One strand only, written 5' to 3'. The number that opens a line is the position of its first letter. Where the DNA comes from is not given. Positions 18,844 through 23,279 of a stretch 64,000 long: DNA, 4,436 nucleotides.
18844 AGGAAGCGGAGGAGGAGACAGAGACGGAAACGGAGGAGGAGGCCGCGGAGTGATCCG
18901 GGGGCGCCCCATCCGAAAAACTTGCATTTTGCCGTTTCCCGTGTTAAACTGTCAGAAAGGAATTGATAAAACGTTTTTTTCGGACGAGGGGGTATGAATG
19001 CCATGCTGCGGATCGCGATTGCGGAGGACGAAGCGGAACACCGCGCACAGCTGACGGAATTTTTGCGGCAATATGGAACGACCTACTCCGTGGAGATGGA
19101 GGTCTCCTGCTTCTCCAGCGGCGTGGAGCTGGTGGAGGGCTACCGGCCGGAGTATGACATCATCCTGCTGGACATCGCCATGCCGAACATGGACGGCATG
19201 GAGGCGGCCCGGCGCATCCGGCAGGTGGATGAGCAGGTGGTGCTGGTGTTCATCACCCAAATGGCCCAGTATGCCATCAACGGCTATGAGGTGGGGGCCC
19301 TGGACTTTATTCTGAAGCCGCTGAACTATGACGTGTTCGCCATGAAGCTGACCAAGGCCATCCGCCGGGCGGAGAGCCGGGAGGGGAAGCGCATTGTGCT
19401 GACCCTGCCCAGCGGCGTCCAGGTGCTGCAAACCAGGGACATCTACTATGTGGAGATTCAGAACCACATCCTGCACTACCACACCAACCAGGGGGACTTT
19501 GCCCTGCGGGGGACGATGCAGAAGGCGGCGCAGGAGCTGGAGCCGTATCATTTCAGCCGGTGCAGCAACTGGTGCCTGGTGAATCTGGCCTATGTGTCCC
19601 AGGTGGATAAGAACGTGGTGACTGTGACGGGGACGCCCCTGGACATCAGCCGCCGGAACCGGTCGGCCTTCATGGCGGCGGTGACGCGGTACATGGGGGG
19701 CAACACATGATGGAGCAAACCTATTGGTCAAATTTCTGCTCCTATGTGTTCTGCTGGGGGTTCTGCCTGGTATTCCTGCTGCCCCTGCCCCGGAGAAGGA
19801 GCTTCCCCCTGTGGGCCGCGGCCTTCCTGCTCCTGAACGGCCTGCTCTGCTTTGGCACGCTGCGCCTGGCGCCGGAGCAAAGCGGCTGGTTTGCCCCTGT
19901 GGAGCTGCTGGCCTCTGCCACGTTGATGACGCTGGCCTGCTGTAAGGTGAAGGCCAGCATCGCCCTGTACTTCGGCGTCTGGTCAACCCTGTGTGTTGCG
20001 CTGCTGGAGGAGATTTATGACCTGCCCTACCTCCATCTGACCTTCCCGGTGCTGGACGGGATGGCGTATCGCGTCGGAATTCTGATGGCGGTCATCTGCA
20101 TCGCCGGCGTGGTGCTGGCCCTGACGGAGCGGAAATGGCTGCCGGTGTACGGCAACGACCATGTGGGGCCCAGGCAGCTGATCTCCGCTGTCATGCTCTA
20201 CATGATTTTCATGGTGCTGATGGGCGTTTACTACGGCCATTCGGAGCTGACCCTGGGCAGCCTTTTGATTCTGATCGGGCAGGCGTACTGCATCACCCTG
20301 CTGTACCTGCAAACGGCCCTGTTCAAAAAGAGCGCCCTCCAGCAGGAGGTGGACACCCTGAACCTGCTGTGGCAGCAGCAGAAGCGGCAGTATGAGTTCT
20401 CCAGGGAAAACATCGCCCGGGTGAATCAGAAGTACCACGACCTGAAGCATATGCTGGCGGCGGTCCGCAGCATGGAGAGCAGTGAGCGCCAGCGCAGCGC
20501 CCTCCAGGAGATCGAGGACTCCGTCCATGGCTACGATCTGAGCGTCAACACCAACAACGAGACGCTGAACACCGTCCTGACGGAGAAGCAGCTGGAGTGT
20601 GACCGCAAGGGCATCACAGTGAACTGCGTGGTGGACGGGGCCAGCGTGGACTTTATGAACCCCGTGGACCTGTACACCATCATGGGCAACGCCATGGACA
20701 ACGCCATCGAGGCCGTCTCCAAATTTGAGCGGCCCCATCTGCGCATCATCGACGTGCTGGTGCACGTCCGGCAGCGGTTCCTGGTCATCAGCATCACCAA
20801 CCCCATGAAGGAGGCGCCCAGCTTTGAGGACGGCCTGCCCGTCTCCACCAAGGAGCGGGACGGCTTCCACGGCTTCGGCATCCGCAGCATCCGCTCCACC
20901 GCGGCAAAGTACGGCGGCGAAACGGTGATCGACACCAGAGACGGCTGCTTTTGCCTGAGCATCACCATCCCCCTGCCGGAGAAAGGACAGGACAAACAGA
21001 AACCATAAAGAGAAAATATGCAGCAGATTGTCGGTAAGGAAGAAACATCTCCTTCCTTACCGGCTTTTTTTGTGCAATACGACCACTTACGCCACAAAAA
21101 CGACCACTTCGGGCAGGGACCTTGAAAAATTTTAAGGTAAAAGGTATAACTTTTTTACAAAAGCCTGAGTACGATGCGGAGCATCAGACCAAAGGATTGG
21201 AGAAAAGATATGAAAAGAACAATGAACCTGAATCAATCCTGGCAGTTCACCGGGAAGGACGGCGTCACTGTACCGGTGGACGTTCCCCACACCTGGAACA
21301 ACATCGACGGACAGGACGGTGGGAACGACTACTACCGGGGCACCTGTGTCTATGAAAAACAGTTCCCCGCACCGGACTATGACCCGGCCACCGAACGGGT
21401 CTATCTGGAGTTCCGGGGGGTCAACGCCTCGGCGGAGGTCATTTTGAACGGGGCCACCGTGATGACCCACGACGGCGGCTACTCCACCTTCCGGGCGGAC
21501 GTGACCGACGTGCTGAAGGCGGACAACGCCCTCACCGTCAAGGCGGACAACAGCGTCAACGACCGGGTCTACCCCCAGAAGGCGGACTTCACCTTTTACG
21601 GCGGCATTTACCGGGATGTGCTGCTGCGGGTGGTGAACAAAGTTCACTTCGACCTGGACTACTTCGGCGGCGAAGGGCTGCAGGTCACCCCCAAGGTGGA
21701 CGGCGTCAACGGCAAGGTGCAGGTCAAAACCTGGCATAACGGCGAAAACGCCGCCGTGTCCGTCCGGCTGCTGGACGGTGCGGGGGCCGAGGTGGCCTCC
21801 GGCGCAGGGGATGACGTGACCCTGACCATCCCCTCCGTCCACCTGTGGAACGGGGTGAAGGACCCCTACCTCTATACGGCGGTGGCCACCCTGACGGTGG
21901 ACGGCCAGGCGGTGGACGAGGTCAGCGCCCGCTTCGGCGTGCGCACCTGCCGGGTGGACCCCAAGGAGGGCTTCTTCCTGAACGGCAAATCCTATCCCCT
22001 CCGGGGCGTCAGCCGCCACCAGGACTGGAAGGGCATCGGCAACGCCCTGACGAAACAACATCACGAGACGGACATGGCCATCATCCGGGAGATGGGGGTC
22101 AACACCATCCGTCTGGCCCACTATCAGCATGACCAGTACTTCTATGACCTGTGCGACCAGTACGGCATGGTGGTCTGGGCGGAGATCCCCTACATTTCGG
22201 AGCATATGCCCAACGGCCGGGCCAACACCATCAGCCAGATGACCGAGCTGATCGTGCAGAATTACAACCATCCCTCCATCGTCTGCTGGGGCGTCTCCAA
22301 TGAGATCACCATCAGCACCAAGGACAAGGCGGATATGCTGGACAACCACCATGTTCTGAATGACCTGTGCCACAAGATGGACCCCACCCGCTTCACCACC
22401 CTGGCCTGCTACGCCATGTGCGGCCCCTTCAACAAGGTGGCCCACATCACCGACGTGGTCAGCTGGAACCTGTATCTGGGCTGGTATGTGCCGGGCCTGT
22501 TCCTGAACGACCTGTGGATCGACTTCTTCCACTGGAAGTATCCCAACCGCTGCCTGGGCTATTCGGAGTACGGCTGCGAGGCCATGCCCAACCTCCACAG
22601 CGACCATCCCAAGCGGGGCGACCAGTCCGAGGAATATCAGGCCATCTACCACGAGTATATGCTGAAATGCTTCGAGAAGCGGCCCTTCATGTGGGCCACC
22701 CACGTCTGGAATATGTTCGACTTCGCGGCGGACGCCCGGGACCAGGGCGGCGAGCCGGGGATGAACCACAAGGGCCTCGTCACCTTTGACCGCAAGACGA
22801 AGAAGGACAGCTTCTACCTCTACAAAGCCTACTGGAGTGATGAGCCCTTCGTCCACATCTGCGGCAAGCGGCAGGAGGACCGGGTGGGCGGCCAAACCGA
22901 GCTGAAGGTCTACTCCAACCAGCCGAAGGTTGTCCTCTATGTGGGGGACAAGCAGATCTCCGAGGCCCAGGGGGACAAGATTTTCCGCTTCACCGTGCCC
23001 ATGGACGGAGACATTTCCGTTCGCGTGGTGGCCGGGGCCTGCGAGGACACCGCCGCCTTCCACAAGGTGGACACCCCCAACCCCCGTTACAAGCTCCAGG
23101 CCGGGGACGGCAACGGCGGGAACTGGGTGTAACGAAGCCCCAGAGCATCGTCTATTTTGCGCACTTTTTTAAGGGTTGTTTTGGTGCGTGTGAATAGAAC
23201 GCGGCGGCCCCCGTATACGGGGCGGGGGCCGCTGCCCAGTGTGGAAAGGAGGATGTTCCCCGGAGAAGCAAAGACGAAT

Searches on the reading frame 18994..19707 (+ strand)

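Call 58: search_protein_families(library=pfam, proteins=[window:18994-19707:+], max_evalue=0.00001)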
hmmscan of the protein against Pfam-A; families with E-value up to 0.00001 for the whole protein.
window:18994-19707:+ (238 aa): 2 families
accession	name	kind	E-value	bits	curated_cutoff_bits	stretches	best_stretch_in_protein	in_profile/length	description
PF00072.30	Response_reg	-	1.5e-20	73.9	30.2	1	7-113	1-104/111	Response regulator receiver domain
PF04397.21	LytTR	-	2.3e-15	57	22.6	1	144-229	5-96/98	LytTr DNA-binding domain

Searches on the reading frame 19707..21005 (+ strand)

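Call 28: search_protein_families(library=pfam, proteins=[window:19707-21005:+], max_evalue=0.00001)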
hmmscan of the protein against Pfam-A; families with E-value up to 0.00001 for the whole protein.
window:19707-21005:+ (433 aa): 1 family
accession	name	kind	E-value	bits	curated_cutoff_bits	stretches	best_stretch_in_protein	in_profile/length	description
PF14501.12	HATPase_c_5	-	3.5e-24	85.1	22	1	317-422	1-102/102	GHKL domain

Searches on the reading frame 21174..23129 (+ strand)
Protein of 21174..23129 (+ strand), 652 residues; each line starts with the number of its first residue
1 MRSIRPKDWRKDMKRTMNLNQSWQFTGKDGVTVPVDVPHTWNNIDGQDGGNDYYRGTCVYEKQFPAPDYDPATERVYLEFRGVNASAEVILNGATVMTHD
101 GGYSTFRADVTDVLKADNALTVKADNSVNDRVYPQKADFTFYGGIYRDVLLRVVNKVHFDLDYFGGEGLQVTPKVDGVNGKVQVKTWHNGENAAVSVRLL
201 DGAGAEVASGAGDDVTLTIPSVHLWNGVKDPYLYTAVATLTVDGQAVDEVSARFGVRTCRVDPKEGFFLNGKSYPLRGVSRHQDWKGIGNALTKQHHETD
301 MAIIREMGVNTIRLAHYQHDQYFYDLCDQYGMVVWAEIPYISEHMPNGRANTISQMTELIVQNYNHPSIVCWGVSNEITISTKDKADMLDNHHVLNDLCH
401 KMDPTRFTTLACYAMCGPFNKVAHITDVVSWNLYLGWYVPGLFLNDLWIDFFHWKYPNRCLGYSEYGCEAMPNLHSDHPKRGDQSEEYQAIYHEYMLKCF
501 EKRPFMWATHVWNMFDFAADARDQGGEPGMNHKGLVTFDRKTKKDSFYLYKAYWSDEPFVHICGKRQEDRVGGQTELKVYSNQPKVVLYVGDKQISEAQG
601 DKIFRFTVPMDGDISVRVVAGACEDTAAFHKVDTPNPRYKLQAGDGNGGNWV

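Call 28: search_protein_families(library=pfam, proteins=[window:21174-23129:+], max_evalue=0.00001)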
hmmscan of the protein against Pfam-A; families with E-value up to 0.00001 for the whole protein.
window:21174-23129:+ (652 aa): 4 families
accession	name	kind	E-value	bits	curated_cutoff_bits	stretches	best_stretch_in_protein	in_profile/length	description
PF02836.23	Glyco_hydro_2_C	-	4.6e-33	115.1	21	1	265-554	6-298/302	Glycosyl hydrolases family 2, TIM barrel domain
PF02837.24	Glyco_hydro_2_N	-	1.1e-12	48.6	28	1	15-151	32-165/169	Glycosyl hydrolases family 2, sugar binding domain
PF22666.2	Glyco_hydro_2_N2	-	4.5e-12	46.8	27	1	57-130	49-123/167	Glycosyl hydrolase 2 galactose-binding domain-like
PF00703.27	Glyco_hydro_2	-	2.1e-11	45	23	1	169-257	6-109/109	Glycosyl hydrolases family 2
